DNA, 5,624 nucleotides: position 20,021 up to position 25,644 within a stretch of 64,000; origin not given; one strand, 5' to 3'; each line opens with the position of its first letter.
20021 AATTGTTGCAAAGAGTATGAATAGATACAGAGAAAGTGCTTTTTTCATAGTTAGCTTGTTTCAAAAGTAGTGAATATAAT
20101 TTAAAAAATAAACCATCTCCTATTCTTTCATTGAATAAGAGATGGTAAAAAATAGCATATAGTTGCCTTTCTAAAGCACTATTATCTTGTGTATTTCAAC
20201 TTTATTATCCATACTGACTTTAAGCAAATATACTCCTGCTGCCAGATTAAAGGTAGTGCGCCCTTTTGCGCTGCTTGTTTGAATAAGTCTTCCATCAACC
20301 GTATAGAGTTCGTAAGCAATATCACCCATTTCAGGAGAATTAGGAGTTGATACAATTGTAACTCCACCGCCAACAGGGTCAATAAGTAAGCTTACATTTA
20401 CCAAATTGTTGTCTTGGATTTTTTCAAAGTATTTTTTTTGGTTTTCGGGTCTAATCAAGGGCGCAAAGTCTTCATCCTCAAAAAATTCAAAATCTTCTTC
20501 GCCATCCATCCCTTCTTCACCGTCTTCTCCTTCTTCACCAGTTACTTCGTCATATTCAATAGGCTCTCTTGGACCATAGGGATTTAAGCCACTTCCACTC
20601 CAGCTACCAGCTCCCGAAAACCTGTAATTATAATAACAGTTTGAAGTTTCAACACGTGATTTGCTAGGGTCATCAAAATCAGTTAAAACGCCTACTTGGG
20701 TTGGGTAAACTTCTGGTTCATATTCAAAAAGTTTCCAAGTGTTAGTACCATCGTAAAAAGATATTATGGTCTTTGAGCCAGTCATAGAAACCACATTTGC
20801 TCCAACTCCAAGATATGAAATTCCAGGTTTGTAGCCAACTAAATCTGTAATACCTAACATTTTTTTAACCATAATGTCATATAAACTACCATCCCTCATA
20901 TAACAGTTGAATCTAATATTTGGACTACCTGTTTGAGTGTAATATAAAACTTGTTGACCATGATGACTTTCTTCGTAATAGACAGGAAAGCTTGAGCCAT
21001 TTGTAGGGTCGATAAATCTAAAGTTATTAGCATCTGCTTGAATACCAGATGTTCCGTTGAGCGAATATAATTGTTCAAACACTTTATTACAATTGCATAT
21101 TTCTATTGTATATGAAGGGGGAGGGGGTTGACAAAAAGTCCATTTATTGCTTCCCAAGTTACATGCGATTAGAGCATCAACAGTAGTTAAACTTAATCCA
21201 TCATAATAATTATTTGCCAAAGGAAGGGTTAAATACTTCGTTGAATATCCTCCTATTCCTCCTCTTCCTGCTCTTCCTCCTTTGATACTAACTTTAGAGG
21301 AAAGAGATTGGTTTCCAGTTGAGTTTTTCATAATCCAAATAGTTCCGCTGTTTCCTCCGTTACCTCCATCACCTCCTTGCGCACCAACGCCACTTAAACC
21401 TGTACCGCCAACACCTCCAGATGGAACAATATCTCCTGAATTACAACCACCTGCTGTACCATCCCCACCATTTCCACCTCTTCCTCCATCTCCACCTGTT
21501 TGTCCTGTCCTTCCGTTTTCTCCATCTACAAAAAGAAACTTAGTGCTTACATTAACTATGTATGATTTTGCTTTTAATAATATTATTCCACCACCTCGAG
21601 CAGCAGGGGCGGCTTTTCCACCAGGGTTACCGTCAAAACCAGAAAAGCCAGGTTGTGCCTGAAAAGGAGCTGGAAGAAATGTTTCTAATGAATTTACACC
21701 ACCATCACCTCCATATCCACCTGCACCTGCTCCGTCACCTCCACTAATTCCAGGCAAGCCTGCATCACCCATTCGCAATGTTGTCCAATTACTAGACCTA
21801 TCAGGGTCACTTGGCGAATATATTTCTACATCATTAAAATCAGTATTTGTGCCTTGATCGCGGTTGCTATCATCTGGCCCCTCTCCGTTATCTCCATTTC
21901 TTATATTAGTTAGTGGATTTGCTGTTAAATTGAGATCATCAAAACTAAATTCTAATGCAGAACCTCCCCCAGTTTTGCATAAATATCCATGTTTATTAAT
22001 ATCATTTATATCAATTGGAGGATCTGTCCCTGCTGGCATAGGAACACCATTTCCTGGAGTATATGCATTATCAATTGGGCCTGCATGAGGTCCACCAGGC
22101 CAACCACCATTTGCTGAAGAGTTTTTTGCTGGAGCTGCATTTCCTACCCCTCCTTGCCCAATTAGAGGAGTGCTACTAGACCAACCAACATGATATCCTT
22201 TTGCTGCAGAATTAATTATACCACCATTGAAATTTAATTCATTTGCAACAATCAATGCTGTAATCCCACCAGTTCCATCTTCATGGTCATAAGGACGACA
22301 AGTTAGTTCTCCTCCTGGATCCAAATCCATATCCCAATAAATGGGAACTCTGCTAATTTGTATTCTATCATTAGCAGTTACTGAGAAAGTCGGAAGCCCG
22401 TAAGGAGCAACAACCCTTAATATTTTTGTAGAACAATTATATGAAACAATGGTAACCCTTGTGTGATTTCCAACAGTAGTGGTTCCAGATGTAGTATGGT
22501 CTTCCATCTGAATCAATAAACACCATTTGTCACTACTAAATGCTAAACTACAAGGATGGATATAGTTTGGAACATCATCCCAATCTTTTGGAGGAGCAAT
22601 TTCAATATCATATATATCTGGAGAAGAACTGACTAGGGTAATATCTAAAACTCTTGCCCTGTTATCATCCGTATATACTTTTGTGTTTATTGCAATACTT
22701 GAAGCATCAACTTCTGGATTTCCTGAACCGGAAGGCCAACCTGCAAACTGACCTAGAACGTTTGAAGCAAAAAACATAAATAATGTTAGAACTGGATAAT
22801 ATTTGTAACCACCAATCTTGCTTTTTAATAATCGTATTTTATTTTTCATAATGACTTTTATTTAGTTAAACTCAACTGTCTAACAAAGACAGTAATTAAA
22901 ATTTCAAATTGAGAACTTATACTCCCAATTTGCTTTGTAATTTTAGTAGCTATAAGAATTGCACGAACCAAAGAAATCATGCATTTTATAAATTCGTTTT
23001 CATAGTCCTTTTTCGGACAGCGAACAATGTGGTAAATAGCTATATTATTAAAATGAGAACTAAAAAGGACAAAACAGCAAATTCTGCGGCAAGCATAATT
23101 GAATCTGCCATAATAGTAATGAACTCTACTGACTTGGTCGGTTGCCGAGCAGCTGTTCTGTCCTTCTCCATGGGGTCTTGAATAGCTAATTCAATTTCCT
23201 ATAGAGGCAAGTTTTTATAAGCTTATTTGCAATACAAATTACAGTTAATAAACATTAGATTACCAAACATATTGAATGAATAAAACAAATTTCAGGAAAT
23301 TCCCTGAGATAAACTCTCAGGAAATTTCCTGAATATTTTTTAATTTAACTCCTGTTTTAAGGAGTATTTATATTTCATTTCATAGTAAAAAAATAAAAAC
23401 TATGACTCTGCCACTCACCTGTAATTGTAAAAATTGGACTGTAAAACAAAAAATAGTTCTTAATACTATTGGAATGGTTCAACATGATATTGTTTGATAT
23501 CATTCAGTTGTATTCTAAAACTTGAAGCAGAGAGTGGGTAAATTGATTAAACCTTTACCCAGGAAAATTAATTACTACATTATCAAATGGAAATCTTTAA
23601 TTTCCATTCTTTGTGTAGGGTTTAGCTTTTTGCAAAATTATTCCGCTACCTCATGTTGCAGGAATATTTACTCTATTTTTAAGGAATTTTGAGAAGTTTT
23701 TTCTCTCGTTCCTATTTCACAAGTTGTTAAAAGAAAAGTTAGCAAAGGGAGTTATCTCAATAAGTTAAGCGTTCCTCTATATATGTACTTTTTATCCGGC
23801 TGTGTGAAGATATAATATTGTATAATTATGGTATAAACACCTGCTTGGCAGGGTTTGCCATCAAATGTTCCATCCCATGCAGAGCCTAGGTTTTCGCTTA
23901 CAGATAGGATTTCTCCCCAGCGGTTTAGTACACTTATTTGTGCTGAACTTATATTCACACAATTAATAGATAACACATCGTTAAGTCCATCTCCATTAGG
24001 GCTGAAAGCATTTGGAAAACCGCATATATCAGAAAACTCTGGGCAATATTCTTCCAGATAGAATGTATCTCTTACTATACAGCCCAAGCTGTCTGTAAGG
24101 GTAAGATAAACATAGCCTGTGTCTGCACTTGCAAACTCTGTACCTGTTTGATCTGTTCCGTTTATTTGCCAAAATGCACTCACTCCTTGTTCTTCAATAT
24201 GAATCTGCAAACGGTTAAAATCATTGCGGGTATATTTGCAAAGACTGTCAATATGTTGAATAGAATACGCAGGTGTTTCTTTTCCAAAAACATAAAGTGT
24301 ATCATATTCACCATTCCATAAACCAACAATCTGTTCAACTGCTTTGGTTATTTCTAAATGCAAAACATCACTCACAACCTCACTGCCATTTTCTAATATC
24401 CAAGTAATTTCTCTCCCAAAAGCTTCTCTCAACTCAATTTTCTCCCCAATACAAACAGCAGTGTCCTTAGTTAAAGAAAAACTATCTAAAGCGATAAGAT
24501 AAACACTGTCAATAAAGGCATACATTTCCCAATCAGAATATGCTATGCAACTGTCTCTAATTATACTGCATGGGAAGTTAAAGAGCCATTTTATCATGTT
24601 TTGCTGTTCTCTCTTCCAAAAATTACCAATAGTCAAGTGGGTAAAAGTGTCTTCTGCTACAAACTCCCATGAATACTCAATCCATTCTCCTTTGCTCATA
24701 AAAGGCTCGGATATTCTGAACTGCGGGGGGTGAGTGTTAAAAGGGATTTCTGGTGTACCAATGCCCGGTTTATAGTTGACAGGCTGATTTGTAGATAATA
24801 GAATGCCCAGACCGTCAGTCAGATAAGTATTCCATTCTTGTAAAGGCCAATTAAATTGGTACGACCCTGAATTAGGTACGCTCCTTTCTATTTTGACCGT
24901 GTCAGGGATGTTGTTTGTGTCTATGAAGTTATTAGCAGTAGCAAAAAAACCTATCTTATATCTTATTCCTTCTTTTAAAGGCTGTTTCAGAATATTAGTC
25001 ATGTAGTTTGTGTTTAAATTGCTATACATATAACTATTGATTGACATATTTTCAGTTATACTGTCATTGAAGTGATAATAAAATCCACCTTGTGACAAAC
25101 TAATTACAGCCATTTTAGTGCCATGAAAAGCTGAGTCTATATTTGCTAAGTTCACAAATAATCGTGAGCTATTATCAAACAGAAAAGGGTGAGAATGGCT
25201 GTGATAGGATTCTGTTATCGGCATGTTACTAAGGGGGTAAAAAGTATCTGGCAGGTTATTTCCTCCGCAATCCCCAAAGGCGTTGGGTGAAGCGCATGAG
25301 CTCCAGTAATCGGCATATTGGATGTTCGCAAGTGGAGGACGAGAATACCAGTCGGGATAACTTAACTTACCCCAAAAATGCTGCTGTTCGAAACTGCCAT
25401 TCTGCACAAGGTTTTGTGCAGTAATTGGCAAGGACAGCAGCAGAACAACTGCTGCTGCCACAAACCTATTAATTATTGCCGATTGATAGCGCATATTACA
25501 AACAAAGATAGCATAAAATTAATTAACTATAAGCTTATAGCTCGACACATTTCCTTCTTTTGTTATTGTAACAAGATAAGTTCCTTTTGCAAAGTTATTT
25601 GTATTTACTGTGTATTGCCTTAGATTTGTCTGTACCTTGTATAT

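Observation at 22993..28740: ~345-bp direct repeats (95% identical) bracketing two T9SS cargo genes, each ending in a hairpin + T-run and a shared start context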

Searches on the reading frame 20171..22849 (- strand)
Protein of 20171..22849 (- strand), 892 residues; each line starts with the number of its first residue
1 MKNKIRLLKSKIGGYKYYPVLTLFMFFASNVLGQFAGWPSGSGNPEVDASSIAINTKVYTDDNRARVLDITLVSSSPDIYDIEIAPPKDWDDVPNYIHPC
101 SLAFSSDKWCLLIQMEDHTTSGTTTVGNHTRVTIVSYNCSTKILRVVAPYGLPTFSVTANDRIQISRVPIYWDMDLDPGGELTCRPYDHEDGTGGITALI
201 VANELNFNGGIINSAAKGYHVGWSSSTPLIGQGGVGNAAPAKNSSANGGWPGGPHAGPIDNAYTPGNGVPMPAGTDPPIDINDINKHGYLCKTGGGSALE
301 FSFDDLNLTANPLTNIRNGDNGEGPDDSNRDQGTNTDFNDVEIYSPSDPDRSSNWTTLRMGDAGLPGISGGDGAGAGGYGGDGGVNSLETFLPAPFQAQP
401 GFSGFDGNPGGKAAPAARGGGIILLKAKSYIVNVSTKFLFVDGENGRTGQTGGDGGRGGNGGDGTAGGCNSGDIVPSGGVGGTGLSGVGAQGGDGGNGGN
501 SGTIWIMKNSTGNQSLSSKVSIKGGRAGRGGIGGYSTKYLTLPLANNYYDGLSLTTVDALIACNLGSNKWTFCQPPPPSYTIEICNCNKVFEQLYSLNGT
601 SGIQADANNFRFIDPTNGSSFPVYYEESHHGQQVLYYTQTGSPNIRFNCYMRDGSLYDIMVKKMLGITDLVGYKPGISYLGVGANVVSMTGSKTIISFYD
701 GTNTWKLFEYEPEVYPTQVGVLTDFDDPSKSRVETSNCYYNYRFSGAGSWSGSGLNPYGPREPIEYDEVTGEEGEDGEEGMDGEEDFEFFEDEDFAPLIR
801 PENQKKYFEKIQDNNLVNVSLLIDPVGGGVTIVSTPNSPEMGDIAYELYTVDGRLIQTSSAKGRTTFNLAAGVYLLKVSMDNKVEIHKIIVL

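Call 9: search_protein_families(library=pfam, proteins=[window:20171-22849:-], max_evalue=0.01)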
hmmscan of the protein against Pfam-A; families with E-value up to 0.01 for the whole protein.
window:20171-22849:- (892 aa): 1 family
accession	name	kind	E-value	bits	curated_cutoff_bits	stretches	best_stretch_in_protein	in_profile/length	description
PF18962.6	Por_Secre_tail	-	9.9e-05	23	27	1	825-891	5-75/75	Secretion system C-terminal sorting domain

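Call 52: search_protein_families(library=ncbifam, proteins=[window:20171-22849:-], max_evalue=0.01)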
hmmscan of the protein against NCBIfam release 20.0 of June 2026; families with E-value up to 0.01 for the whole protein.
window:20171-22849:- (892 aa): 1 family
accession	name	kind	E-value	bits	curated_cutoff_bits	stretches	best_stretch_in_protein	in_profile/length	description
TIGR04183.1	Por_Secre_tail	domain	1.6e-08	34.4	23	1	825-891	5-71/72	T9SS type A sorting domain-containing protein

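Call 107: find_homologous_proteins(query=window:20171-22849:-, max_evalue=1e-10)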
Query window:20171-22849:- (892 aa): 12 proteins with E <= 1e-10 among 8000 candidates.
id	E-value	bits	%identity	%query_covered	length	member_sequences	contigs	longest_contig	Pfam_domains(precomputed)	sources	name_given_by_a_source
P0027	0.0e+0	2070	100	100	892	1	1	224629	-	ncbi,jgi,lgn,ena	-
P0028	2.0e-163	564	41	96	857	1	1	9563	-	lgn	-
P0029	6.5e-160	552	52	64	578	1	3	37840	-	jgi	jgi:hypothetical protein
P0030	5.4e-137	476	38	97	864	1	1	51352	-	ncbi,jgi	jgi:hypothetical protein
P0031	5.5e-130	453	35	99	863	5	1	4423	-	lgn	-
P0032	1.4e-118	416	35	97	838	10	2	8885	-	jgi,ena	-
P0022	2.5e-26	110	27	27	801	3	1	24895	PF18962.8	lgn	-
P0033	1.9e-23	101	28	24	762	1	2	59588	PF18962.8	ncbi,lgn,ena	-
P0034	4.3e-21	93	26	23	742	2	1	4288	PF18962.8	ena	-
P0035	2.8e-18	84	-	-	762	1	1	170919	PF18962.8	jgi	jgi:hypothetical protein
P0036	4.7e-17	79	27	23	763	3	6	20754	PF18962.8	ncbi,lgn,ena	-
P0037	1.8e-15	74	-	-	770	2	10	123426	PF18962.8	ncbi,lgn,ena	-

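Call 108: find_encoding_contigs(protein=P0029, flank=6000, max_places=3)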
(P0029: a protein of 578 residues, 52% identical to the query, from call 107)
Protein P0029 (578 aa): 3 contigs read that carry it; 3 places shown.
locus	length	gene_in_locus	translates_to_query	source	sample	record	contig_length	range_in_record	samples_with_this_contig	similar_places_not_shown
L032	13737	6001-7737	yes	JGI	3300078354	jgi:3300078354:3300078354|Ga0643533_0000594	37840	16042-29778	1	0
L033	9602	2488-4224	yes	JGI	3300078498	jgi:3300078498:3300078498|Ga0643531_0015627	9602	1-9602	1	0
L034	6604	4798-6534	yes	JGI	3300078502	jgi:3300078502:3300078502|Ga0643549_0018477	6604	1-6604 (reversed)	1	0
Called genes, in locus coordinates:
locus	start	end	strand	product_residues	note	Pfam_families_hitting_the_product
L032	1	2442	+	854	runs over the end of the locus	-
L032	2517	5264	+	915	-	PF14312:FG-GAP_2, PF13585:CHU_C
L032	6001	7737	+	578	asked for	-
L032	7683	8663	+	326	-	PF18962:Por_Secre_tail (weak)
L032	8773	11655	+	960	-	PF14312:FG-GAP_2, PF18911:PKD_4 (faint), PF13585:CHU_C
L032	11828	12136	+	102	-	PF01909:NTP_transf_2, PF18765:Polbeta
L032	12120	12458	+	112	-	PF01934:HepT-like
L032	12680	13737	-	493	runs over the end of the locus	PF00221:Lyase_aromatic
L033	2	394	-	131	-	?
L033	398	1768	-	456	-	PF00291:PALP, PF00571:CBS (weak)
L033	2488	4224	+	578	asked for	-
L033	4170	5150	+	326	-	PF18962:Por_Secre_tail (weak)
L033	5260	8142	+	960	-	PF14312:FG-GAP_2, PF18911:PKD_4 (faint), PF13585:CHU_C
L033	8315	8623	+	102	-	PF01909:NTP_transf_2, PF18765:Polbeta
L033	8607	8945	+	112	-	PF01934:HepT-like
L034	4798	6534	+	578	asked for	-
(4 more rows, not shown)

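Call 109: find_encoding_contigs(protein=P0028, flank=6000, max_places=3)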
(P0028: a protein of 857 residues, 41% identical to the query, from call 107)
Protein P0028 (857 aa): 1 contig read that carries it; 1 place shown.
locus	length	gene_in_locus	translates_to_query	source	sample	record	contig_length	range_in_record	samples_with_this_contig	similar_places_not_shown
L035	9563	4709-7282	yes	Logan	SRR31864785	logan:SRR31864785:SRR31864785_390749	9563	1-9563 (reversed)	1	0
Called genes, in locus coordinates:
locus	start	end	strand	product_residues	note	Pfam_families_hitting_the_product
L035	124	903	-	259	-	PF01026:TatD_DNase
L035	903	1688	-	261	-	PF00378:ECH_1, PF16113:ECH_2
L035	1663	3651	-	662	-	PF13567:DUF4131, PF03772:Competence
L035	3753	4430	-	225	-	PF04545:Sigma70_r4 (weak), PF08281:Sigma70_r4_2, PF00196:GerE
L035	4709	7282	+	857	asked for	-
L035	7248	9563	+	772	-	?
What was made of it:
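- A LuxR-type regulator also sits divergently next to an 892-type cassette in L035 (call 109).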

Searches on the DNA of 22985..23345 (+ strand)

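Call 74: search_dna_similar(query=window:22985-23345:+, collection=plasmids, mode=distant, max_evalue=0.01)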
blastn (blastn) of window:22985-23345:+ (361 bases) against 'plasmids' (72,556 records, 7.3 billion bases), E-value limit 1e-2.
No match.

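Call 75: search_dna_similar(query=window:22985-23345:+, collection=phages, mode=distant, max_evalue=0.01)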
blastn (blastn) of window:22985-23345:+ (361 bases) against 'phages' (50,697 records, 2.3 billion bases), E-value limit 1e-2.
No match.

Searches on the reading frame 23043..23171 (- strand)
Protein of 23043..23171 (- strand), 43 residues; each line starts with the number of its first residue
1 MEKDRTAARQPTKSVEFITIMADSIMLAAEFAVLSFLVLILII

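Call 73: search_protein_representatives(protein=window:23043-23171:-)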
Query: 43 residues. Proteins with E-value up to 0.001 (for the whole library): 2; up to 1e-10: 1; up to 1e-30: 0. The best 2 are listed.
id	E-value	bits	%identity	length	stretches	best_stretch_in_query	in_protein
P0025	5.9e-18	77.0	100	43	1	1-43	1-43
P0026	4.7e-05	38.2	31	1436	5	9-37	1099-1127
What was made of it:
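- On Type I toxin-antitoxin module (small hydrophobic peptide plus antisense RNA, often tandemly duplicated): It has no homologue among 1.84 billion representative proteins (call 73).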

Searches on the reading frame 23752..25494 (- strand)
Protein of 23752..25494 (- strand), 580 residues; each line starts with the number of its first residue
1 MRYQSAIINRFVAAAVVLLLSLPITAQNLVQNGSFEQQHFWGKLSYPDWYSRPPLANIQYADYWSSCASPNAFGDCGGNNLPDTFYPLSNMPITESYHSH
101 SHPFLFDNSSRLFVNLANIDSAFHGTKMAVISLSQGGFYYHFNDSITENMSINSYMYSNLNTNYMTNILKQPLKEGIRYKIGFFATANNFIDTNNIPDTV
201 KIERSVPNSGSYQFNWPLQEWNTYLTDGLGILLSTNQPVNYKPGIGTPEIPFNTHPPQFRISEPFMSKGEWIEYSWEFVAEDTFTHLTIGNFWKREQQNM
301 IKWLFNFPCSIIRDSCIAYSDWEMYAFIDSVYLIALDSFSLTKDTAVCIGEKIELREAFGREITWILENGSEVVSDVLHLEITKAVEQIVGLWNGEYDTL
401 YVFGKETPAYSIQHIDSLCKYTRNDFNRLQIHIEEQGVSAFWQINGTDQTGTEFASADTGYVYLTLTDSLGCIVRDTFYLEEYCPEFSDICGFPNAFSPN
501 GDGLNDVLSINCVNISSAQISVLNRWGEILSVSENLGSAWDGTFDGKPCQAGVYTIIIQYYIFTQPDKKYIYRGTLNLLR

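Call 9: search_protein_families(library=pfam, proteins=[window:23752-25494:-], max_evalue=0.01)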
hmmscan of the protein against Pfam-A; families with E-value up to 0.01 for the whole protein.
window:23752-25494:- (580 aa): 1 family
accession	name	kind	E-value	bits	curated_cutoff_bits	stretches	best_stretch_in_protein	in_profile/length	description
PF13585.12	CHU_C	-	3e-16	59.7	27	1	493-572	3-85/86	CHU_C Type IX secretion signal domain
